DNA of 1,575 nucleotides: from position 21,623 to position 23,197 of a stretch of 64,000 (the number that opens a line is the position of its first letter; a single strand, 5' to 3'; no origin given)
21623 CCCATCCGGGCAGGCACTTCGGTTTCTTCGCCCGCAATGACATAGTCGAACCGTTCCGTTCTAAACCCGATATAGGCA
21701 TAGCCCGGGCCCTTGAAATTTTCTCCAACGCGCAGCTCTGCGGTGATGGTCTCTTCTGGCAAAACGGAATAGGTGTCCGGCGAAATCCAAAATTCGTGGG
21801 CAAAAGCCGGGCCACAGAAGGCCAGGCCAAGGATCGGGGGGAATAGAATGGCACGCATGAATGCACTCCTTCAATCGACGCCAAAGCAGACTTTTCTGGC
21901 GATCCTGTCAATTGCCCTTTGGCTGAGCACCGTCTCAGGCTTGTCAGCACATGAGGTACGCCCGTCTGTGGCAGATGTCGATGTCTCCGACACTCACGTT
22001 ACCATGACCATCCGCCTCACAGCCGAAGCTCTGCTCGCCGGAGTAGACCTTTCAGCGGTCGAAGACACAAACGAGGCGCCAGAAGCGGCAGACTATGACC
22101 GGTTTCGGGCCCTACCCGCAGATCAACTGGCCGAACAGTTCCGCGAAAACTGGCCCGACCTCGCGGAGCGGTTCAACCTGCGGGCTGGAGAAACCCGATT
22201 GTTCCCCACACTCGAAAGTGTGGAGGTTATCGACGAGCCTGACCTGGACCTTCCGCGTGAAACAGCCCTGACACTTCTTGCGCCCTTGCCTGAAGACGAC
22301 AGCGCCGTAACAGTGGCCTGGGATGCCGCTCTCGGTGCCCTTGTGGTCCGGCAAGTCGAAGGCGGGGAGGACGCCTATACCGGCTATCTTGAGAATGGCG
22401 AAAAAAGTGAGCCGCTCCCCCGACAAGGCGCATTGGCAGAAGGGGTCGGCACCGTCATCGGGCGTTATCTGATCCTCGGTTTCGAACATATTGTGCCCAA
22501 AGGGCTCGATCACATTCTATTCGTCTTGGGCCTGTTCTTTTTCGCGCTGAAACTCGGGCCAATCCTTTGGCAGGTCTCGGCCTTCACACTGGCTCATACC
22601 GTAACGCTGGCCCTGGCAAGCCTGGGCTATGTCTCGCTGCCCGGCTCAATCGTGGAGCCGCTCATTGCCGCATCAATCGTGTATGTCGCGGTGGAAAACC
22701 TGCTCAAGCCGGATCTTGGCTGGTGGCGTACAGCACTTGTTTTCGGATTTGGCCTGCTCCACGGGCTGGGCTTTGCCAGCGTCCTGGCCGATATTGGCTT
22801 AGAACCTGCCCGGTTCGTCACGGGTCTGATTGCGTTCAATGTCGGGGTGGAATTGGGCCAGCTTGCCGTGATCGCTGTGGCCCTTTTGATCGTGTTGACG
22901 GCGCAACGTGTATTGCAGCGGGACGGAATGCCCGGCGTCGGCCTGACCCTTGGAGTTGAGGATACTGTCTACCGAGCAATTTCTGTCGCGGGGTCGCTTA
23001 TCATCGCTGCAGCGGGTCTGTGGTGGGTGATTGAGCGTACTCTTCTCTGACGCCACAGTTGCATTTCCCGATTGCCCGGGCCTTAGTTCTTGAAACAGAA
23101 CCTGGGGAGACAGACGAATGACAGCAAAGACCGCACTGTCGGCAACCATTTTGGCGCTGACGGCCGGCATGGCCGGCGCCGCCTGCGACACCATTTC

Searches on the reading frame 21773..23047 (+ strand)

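Call 62: search_protein_families(library=pfam, proteins=[window:21773-23047:+], max_evalue=0.00001)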
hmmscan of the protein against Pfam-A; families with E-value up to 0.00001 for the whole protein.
window:21773-23047:+ (425 aa): 1 family
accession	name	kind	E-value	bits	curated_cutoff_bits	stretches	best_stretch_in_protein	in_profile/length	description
PF13795.12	HupE_UreJ_2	-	1.2e-47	161.9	24.5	1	232-379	1-154/156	HupE / UreJ protein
